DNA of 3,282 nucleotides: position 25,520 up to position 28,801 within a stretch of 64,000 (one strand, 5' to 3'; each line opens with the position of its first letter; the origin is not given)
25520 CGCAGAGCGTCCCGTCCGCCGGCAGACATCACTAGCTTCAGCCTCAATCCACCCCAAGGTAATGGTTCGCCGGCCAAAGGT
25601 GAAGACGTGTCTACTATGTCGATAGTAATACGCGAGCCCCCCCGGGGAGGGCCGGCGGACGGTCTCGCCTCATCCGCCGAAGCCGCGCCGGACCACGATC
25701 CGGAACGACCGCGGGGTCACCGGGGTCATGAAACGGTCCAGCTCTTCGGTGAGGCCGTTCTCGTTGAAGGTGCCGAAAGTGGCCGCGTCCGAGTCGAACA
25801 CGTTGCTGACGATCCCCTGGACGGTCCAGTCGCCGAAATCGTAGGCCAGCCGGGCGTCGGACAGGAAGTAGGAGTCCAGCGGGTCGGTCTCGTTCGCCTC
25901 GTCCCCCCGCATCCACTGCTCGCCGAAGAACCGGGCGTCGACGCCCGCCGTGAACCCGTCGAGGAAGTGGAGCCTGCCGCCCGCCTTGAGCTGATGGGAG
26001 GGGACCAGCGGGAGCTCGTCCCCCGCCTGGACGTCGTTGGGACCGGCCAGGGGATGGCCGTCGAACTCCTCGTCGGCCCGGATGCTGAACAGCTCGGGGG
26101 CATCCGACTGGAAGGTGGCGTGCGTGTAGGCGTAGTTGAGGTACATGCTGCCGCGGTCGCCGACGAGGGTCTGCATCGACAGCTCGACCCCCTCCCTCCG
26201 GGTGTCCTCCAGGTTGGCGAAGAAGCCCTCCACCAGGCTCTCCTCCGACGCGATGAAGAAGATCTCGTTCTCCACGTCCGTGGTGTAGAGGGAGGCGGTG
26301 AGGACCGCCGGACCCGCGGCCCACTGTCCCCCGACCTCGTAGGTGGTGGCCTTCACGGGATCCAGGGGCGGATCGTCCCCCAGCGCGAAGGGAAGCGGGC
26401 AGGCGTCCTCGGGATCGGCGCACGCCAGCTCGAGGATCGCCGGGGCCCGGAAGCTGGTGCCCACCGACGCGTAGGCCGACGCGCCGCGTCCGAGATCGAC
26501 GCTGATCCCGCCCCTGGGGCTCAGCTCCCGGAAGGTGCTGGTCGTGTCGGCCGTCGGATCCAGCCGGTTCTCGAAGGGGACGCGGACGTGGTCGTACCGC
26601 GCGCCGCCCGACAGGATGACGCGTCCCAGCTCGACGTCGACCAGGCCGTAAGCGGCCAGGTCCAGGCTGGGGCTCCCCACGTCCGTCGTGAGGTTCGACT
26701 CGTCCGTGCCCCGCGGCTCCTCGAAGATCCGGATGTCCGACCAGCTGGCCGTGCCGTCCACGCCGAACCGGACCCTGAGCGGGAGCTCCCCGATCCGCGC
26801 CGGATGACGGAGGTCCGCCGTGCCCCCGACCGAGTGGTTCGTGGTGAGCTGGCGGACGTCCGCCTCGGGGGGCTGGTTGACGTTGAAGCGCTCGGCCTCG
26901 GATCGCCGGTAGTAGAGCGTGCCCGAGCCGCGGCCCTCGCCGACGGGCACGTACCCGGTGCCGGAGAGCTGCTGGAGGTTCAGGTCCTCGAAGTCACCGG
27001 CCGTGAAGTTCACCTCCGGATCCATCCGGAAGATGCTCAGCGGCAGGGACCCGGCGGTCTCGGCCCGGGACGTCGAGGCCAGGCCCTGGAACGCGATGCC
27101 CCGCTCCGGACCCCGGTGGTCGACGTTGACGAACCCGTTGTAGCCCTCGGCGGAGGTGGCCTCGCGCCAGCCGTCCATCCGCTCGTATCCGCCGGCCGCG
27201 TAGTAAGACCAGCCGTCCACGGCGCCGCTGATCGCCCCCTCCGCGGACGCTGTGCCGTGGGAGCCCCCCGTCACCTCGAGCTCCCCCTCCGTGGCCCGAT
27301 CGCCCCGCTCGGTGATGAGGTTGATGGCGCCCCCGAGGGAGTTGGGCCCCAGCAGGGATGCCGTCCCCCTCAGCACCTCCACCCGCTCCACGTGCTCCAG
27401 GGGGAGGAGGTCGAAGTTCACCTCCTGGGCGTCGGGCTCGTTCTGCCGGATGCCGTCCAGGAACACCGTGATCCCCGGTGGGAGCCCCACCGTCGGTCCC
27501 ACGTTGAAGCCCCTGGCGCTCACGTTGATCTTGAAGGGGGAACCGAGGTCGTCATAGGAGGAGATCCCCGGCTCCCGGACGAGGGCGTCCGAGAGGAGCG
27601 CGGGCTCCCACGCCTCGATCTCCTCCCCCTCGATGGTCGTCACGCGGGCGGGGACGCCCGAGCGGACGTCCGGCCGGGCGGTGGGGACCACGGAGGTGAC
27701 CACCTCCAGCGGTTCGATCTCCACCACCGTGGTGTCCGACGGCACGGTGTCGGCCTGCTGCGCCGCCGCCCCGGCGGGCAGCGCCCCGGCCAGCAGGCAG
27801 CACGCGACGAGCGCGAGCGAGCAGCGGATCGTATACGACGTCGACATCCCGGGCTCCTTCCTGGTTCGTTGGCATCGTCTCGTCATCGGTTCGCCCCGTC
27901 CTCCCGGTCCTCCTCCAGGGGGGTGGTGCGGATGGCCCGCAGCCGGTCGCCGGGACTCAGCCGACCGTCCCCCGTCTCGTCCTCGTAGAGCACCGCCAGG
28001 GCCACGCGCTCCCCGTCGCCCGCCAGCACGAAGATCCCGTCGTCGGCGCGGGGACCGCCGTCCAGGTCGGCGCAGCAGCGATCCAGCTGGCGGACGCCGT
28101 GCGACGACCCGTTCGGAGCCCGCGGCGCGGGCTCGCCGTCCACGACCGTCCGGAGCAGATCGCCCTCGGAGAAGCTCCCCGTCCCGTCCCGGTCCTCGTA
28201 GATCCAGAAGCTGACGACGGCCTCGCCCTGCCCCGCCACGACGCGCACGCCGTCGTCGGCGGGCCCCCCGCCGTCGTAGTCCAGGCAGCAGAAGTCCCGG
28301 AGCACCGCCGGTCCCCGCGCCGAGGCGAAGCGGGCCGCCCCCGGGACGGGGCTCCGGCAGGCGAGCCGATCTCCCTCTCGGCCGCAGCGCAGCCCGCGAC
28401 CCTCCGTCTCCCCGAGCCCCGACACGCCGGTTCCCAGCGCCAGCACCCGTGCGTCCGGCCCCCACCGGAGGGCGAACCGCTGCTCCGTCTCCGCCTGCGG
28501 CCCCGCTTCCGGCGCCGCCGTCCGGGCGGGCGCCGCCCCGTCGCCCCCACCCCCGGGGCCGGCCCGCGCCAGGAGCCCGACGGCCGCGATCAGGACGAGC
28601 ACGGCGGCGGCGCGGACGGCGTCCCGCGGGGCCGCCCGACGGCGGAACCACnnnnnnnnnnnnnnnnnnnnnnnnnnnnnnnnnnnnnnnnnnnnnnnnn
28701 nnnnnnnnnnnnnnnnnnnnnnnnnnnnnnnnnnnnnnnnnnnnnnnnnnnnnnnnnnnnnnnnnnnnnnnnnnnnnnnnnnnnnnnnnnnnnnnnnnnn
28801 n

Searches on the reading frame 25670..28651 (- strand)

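Call 54: search_protein_families(library=pfam, proteins=[window:25670-28651:-], max_evalue=0.00001)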
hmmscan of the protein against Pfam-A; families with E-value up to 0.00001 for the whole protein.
window:25670-28651:- (993 aa): 2 families
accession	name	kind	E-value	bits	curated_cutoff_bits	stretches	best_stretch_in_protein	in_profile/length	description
PF00593.30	TonB_dep_Rec_b-barrel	-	3.4e-40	139.7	27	1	564-951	83-436/436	TonB dependent receptor-like, beta-barrel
PF07715.20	Plug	-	7.4e-17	62.3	23.9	1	333-442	5-107/107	TonB-dependent Receptor Plug Domain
